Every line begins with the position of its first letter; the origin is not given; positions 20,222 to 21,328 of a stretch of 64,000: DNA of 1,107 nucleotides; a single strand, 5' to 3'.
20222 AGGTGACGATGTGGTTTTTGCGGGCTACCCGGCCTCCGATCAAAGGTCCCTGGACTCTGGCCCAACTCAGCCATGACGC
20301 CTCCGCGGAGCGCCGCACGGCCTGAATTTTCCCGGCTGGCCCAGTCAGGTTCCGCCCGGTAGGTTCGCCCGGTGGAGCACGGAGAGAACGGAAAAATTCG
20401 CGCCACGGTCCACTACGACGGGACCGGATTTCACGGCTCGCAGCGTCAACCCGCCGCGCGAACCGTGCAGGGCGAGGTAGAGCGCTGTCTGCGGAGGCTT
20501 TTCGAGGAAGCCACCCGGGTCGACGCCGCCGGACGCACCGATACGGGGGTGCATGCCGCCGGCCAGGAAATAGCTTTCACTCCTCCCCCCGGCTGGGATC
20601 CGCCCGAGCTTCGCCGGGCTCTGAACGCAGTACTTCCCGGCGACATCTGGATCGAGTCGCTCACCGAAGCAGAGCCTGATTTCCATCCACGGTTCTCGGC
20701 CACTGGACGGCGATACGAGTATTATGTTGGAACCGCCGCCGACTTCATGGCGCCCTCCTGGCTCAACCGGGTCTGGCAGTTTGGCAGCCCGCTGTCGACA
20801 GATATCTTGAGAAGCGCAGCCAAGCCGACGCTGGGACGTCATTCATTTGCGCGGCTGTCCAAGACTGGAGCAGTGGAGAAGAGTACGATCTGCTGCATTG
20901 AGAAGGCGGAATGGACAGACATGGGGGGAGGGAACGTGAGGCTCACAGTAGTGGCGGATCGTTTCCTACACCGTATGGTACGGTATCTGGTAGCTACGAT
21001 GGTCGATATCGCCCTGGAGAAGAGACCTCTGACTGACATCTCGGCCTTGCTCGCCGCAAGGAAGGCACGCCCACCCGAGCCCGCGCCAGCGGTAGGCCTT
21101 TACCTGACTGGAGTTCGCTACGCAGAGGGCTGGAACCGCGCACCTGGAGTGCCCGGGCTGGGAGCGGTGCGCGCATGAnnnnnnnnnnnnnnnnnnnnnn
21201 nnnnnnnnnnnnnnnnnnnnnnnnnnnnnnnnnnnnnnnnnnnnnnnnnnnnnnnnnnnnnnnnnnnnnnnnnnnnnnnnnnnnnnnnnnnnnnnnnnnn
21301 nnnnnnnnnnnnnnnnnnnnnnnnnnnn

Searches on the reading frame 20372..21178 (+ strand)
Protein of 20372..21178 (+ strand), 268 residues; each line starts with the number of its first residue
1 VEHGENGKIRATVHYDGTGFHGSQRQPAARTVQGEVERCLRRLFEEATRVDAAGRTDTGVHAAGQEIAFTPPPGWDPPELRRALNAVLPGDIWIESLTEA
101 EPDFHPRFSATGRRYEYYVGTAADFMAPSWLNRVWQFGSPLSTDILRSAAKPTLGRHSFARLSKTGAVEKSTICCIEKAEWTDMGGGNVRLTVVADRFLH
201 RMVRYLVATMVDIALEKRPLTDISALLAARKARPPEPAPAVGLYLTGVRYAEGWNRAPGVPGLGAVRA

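Call 40: search_protein_families(library=pfam, proteins=[window:20372-21178:+], max_evalue=0.001)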
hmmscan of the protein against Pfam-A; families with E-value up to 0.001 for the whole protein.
window:20372-21178:+ (268 aa): 1 family
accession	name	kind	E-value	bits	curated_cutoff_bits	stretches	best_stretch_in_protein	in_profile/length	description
PF01416.25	PseudoU_synth_1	-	1.3e-30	106.5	23.3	2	149-250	1-107/108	tRNA pseudouridine synthase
